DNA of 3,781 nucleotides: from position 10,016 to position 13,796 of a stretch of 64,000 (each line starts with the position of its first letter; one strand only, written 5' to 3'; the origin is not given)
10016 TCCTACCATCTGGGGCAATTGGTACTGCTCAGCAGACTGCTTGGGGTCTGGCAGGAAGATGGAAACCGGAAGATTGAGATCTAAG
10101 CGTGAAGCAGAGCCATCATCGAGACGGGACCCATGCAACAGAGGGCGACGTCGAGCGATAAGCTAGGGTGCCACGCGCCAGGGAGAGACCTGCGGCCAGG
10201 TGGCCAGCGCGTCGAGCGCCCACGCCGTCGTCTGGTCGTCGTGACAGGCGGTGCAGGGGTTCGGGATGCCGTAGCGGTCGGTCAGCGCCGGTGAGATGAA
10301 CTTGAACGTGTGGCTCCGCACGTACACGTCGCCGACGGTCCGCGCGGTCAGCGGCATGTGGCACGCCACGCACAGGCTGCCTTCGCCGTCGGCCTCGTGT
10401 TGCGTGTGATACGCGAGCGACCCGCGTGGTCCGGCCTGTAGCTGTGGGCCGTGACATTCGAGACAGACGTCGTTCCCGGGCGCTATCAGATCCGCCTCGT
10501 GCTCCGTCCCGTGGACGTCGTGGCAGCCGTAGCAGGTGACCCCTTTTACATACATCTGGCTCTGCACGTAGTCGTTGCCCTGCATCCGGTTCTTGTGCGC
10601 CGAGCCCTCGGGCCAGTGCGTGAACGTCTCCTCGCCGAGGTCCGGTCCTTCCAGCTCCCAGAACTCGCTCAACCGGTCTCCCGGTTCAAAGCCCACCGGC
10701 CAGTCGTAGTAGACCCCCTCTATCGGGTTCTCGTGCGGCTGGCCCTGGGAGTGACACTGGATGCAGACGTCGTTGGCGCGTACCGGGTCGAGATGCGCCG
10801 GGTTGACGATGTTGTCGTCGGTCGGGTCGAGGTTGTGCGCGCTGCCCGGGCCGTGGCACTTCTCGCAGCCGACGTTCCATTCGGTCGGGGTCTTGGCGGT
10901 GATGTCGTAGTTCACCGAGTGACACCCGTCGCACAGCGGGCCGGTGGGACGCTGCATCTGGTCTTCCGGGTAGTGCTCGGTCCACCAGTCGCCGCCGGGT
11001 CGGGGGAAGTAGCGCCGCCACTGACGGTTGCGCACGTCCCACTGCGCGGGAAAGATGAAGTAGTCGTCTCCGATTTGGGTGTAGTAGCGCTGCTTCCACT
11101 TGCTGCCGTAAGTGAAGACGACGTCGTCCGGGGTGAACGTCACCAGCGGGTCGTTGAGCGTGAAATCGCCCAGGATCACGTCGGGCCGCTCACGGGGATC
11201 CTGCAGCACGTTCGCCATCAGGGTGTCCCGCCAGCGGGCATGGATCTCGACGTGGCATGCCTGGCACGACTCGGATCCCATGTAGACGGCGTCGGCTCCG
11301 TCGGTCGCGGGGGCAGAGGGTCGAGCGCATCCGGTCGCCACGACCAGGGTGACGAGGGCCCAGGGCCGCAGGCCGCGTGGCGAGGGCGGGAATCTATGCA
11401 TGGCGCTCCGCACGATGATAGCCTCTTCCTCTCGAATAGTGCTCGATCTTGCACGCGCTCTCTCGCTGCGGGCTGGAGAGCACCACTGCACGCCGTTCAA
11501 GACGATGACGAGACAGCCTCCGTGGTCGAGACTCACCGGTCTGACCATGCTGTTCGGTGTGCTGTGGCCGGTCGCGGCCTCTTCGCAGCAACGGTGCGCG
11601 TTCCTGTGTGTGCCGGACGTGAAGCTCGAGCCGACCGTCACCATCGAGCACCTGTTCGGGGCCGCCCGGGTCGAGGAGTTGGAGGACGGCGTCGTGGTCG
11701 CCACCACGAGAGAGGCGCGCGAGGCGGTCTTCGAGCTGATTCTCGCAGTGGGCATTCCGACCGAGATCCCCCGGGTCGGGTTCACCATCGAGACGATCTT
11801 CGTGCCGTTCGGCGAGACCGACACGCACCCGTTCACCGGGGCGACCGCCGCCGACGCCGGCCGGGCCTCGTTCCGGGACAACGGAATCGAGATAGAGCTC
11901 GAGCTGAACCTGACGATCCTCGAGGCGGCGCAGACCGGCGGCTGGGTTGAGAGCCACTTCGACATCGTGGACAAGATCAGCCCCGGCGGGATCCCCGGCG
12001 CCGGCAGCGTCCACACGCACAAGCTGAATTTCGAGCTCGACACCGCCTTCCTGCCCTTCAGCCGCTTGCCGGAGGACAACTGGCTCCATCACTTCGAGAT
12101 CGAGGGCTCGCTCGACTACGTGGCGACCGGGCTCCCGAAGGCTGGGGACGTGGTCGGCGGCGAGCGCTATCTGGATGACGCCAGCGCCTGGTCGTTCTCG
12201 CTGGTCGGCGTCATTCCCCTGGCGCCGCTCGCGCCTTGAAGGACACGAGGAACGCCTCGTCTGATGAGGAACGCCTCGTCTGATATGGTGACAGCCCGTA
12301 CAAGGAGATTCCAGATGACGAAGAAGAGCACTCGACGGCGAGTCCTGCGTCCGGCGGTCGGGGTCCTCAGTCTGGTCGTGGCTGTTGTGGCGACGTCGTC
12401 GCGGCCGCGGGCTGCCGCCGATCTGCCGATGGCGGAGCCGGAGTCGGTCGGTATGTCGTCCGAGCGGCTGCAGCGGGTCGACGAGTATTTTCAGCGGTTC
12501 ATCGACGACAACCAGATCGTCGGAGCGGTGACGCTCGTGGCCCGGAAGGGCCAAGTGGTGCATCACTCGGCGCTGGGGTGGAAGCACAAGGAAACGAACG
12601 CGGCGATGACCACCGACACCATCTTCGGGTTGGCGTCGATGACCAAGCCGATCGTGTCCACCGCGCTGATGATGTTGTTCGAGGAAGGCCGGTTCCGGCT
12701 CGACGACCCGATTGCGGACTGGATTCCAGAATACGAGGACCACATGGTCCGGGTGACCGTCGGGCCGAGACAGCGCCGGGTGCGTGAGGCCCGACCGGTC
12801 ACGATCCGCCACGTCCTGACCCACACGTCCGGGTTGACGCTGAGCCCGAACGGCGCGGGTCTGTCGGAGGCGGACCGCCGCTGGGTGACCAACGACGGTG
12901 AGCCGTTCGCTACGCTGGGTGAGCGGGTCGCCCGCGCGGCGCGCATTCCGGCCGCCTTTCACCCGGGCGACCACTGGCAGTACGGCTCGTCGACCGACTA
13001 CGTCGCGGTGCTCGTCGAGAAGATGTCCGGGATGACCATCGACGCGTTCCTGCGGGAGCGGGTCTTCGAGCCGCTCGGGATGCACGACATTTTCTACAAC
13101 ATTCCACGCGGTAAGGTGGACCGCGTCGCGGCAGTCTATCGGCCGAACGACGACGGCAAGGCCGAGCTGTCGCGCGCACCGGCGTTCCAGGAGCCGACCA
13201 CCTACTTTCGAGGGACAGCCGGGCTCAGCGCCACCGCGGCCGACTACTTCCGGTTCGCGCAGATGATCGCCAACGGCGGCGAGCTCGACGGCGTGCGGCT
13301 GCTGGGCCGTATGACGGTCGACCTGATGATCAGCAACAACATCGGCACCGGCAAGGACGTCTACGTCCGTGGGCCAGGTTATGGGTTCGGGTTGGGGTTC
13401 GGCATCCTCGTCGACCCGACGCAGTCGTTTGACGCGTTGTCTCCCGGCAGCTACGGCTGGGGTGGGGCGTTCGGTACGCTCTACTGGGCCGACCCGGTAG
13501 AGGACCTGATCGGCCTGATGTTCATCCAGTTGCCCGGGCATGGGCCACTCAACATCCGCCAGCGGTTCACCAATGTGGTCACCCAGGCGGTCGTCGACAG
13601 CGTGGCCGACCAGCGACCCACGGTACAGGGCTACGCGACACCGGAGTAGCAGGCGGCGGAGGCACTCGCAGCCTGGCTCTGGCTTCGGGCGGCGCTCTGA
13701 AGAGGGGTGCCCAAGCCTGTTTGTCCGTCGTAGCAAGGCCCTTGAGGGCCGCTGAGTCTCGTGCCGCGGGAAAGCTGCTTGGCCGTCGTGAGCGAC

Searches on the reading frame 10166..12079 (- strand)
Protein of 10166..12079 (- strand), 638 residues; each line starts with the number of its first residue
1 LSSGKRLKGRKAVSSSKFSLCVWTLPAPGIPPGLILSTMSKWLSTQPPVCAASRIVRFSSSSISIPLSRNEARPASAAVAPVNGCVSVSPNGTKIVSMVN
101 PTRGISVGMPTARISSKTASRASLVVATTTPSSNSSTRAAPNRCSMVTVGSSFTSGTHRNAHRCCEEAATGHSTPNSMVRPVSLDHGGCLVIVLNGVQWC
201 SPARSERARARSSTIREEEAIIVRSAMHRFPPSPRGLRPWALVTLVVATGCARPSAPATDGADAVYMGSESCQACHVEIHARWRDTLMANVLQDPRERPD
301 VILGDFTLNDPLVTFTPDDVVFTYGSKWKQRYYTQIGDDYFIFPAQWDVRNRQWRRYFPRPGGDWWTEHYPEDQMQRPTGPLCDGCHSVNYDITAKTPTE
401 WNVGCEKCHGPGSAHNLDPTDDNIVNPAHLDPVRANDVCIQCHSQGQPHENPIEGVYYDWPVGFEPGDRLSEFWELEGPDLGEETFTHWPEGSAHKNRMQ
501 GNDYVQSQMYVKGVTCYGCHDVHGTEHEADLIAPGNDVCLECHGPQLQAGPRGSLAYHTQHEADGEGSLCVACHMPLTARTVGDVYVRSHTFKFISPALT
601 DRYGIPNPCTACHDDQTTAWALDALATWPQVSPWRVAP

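Call 34: search_protein_families(library=ncbifam, proteins=[window:10166-12079:-], max_evalue=1e-10)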
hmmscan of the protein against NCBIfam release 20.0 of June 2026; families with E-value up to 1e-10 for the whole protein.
window:10166-12079:- (638 aa): 3 families
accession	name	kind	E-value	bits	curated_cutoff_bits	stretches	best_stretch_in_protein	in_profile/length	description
NF041028.1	decahem_GSU2203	exception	3.2e-17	62.7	325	0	399-448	64-113/317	GSU2203 family decaheme c-type cytochrome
TIGR03508.1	decahem_SO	subfamily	1.7e-11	44.1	192.2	0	495-616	77-177/258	DmsE family decaheme c-type cytochrome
NF041198.1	UshA_like_PCGU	equivalog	7.9e-11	41.2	275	0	385-447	447-512/519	UshA-like (seleno)protein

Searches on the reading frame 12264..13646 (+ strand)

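Call 34: search_protein_families(library=ncbifam, proteins=[window:12264-13646:+], max_evalue=1e-10)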
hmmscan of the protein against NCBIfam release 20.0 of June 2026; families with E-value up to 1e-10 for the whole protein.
window:12264-13646:+ (461 aa): 6 families
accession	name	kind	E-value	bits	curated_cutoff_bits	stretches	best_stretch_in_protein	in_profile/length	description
NF052559.1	MthAcHydAcmB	equivalog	3.5e-46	157.7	550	1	71-422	9-368/391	methyl acetate hydrolase AcmB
NF002968.0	PRK03642.1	equivalog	8.1e-25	87.5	385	1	37-283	8-248/432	penicillin binding protein PBP4B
NF038269.1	lipase_LipE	equivalog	5.2e-19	68.6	750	1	95-292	54-236/407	lipase LipE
NF007943.0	PRK10662.1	equivalog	7.6e-15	54.4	266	1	59-333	30-268/380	D-alanyl-D-alanine-carboxypeptidase/endopeptidase AmpH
NF033085.1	bla_class_C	equivalog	4.1e-12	45.6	415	0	70-161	6-96/356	class C beta-lactamase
NF009622.0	PRK13128.1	equivalog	2.6e-11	42.7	443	0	81-339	18-246/518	D-aminopeptidase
